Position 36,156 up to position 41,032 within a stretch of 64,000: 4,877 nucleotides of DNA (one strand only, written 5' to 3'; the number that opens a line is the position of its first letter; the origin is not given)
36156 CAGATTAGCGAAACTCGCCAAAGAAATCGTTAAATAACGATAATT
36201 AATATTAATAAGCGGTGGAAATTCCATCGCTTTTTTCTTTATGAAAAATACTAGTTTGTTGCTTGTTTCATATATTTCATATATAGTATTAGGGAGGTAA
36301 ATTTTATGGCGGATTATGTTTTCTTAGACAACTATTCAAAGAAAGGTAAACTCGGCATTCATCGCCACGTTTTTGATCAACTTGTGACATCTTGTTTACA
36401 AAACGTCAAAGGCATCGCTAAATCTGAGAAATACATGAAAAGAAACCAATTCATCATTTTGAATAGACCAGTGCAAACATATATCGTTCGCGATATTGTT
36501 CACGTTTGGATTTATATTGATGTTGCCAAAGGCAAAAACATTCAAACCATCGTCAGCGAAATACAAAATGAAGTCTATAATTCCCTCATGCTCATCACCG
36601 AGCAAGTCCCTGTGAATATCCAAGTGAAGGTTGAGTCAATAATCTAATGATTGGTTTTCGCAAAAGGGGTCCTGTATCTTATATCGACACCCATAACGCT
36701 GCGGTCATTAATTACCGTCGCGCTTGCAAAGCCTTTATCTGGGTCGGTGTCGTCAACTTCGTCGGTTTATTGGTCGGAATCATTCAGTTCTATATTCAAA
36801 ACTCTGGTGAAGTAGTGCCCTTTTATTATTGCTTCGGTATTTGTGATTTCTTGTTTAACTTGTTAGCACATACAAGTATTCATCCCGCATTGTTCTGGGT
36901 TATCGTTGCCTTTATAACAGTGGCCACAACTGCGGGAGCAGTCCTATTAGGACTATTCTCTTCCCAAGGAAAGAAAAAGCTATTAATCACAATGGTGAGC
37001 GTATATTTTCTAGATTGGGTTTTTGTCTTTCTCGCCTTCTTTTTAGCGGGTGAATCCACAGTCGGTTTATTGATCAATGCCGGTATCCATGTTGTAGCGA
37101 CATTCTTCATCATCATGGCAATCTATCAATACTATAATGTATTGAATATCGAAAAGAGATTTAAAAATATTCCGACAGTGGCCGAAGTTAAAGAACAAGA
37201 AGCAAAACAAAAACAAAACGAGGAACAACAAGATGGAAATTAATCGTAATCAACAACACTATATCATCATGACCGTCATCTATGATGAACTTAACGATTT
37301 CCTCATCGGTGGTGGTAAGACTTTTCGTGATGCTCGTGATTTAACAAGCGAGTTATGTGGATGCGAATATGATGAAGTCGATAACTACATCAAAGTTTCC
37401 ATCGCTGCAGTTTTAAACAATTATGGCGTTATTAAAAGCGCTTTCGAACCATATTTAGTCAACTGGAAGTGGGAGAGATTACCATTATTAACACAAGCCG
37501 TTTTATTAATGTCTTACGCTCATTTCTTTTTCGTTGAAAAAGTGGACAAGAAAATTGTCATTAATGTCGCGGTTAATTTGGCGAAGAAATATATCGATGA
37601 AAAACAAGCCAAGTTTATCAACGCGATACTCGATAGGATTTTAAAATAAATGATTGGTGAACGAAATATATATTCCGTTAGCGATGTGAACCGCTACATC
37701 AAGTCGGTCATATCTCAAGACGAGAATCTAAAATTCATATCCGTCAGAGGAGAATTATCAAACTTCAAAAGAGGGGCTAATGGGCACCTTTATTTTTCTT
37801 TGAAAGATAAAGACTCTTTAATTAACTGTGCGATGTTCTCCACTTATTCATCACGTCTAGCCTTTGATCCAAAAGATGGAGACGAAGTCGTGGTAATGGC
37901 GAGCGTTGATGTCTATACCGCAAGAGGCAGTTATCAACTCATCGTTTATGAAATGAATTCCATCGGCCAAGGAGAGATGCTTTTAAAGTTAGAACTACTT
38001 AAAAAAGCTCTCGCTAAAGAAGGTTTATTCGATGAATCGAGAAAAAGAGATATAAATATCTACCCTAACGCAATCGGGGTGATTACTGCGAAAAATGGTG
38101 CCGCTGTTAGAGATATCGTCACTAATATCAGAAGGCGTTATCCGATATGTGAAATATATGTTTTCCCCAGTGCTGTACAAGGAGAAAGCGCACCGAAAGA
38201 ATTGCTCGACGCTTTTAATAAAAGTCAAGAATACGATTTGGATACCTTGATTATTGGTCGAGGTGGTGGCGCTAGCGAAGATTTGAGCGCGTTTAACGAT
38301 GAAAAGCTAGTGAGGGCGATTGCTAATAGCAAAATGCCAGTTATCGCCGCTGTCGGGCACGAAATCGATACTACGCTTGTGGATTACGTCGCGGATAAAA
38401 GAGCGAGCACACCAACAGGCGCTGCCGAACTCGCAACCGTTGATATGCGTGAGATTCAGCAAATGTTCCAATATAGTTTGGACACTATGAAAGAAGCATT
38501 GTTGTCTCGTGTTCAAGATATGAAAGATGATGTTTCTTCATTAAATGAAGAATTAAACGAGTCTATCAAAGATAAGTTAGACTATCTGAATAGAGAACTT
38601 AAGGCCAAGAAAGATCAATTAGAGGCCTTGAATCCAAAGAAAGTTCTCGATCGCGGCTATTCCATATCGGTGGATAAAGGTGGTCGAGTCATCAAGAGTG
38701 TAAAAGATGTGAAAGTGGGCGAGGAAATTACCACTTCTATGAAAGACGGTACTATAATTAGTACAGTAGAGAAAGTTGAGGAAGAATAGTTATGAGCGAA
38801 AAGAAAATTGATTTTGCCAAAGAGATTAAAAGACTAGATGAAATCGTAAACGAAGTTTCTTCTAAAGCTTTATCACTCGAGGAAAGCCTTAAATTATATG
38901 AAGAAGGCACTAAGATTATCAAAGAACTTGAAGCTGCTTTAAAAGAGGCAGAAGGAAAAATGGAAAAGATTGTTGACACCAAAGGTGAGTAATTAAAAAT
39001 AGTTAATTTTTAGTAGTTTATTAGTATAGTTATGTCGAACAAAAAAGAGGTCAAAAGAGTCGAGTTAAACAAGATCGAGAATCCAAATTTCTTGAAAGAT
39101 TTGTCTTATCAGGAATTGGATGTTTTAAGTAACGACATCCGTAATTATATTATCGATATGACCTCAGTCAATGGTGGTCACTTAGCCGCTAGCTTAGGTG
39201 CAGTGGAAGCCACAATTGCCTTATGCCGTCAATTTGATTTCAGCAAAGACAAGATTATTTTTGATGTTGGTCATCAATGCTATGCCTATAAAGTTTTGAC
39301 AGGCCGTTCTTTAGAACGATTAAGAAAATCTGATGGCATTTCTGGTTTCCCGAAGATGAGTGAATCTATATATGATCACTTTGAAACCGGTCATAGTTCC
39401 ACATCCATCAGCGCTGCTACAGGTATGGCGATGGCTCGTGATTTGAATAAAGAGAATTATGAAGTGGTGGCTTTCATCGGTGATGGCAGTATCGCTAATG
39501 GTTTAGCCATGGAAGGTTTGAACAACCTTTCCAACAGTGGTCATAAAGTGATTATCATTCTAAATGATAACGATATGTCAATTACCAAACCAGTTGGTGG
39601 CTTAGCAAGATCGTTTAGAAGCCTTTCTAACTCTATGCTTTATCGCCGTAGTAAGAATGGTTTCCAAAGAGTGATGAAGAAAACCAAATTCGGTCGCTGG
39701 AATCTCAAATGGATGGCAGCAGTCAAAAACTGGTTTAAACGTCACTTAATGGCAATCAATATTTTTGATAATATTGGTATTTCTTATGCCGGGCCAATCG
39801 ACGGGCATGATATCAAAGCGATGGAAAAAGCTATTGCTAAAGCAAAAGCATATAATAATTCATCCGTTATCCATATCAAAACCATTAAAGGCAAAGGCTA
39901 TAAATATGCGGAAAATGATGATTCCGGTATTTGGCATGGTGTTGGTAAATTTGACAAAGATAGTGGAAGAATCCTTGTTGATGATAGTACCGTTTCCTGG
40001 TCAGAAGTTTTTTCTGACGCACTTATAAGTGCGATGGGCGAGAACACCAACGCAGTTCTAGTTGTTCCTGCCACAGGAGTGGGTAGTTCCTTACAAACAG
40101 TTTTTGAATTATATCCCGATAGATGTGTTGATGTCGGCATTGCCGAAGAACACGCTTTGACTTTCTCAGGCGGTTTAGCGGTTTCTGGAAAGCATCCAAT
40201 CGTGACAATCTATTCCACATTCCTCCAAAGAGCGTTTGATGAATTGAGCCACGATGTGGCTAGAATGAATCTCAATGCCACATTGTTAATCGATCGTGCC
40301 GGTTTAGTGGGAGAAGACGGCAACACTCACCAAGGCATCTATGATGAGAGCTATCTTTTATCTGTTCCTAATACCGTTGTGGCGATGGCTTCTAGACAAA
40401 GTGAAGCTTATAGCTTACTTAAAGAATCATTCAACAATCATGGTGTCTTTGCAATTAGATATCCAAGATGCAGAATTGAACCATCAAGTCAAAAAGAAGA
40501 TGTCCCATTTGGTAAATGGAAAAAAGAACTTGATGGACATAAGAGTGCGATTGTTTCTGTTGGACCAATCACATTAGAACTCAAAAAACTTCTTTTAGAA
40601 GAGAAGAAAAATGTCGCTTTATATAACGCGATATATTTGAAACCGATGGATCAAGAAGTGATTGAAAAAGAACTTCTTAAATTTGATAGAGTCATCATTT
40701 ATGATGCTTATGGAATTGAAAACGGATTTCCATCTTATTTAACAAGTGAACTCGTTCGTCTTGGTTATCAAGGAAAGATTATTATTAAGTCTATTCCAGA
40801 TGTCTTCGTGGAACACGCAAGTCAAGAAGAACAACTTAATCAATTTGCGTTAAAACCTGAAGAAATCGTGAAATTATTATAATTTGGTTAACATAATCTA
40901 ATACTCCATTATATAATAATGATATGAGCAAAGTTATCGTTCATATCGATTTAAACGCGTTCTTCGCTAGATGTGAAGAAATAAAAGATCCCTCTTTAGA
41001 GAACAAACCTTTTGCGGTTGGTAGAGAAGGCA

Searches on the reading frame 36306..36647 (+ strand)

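Call 50: search_protein_families(library=ncbifam, proteins=[window:36306-36647:+], max_evalue=0.00001)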
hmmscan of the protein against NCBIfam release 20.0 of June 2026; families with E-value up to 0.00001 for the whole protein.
window:36306-36647:+ (113 aa): 0 families

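Call 59: search_protein_families(library=pfam, proteins=[window:36306-36647:+], max_evalue=0.01)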
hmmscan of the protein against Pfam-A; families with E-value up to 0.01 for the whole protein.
window:36306-36647:+ (113 aa): 1 family
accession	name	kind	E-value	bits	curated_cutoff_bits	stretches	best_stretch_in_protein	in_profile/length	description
PF03780.18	Asp23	-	2.3e-06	28.4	28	1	13-112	2-107/108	Asp23 family, cell envelope-related function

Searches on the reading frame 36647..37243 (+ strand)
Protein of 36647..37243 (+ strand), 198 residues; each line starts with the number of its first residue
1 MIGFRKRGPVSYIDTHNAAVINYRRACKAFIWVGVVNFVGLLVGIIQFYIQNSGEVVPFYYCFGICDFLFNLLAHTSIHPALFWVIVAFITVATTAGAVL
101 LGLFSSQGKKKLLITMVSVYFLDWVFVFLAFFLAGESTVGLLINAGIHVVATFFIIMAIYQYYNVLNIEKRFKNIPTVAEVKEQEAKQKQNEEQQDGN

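Call 50: search_protein_families(library=ncbifam, proteins=[window:36647-37243:+], max_evalue=0.00001)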
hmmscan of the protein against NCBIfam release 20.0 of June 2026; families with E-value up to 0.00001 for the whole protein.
window:36647-37243:+ (198 aa): 0 families

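Call 59: search_protein_families(library=pfam, proteins=[window:36647-37243:+], max_evalue=0.01)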
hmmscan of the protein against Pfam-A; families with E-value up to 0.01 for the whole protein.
window:36647-37243:+ (198 aa): 0 families

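Call 93: search_solved_structures(query=window:36647-37243:+, max_evalue=1)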
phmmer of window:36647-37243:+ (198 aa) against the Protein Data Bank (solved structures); distinct sequences matched with E-value up to 1: 2.
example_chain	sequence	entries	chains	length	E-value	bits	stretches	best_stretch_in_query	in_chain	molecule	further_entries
9joz_A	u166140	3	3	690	0.26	14.4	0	70-166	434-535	Soluble cytochrome b562,Reduced folate transporter,fusion protein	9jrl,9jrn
9jri_A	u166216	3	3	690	0.26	14.4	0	70-166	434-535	Soluble cytochrome b562,Reduced folate transporter,fusion protein | Soluble cytochrome b562,Reduced folate transporter,Soluble cytochrome b562,Reduced folate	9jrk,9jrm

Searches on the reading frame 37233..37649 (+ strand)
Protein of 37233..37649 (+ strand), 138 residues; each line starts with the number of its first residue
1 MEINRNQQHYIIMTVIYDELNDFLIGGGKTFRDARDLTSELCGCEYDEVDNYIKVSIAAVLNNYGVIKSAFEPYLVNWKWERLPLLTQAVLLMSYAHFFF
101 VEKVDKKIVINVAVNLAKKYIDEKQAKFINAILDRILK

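Call 50: search_protein_families(library=ncbifam, proteins=[window:37233-37649:+], max_evalue=0.00001)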
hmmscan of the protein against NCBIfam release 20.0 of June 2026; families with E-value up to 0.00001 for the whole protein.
window:37233-37649:+ (138 aa): 3 families
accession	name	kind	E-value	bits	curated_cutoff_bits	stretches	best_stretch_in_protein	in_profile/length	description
TIGR01951.1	nusB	equivalog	1e-23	84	88.35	1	33-138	32-129/131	transcription antitermination factor NusB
NF001223.0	PRK00202.1-1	equivalog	1.3e-10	41.5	131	1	48-137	51-141/146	transcription antitermination factor NusB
NF011494.0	PRK14902.1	equivalog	5.1e-08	32.1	319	1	80-137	69-126/444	16S rRNA (cytosine(967)-C(5))-methyltransferase RsmB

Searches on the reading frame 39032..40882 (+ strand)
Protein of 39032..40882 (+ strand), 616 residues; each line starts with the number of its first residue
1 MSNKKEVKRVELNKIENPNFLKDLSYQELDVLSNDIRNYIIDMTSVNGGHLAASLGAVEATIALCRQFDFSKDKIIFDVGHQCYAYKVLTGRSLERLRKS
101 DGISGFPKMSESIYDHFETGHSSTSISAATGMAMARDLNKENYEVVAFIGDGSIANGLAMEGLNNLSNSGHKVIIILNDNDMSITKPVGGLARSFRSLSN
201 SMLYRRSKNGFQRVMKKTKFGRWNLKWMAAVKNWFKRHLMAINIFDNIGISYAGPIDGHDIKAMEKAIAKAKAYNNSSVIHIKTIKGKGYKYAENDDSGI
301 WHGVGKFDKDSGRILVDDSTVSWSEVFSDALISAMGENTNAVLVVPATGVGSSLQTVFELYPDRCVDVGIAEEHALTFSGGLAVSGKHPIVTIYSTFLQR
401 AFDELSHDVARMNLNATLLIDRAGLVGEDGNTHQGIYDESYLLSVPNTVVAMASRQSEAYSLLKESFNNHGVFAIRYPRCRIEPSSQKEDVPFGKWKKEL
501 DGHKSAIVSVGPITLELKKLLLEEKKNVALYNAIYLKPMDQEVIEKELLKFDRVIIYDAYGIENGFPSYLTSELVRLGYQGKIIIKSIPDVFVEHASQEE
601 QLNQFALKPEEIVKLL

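Call 50: search_protein_families(library=ncbifam, proteins=[window:39032-40882:+], max_evalue=0.00001)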
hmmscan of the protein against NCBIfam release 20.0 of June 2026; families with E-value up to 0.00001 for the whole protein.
window:39032-40882:+ (616 aa): 9 families
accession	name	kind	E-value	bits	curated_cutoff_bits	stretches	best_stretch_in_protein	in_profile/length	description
TIGR00204.1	dxs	equivalog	3.4e-168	561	465.95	1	13-612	2-607/616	1-deoxy-D-xylulose-5-phosphate synthase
NF003933.0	PRK05444.2-2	equivalog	4.2e-150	501.2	395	1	11-614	7-599/606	1-deoxy-D-xylulose-5-phosphate synthase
NF008968.0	PRK12315.1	subfamily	5e-122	408.1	510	2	12-202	4-196/582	1-deoxy-D-xylulose-5-phosphate synthase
NF004559.0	PRK05899.2-5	equivalog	4.3e-38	131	488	2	325-614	322-618/627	transketolase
NF004556.0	PRK05899.2-2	equivalog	3.6e-25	88.3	575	1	341-614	347-632/639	transketolase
TIGR00232.1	tktlase_bact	equivalog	1.2e-11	43.7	682.25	0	231-302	189-259/654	transketolase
NF004558.0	PRK05899.2-4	equivalog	8.1e-11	41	788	0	72-188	56-190/651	transketolase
TIGR03181.1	PDH_E1_alph_x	equivalog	1e-07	31.2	411.35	1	124-188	126-190/341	pyruvate dehydrogenase (acetyl-transferring) E1 component subunit alpha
TIGR03182.1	PDH_E1_alph_y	equivalog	8e-06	25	393.85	0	123-186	113-176/315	pyruvate dehydrogenase (acetyl-transferring) E1 component subunit alpha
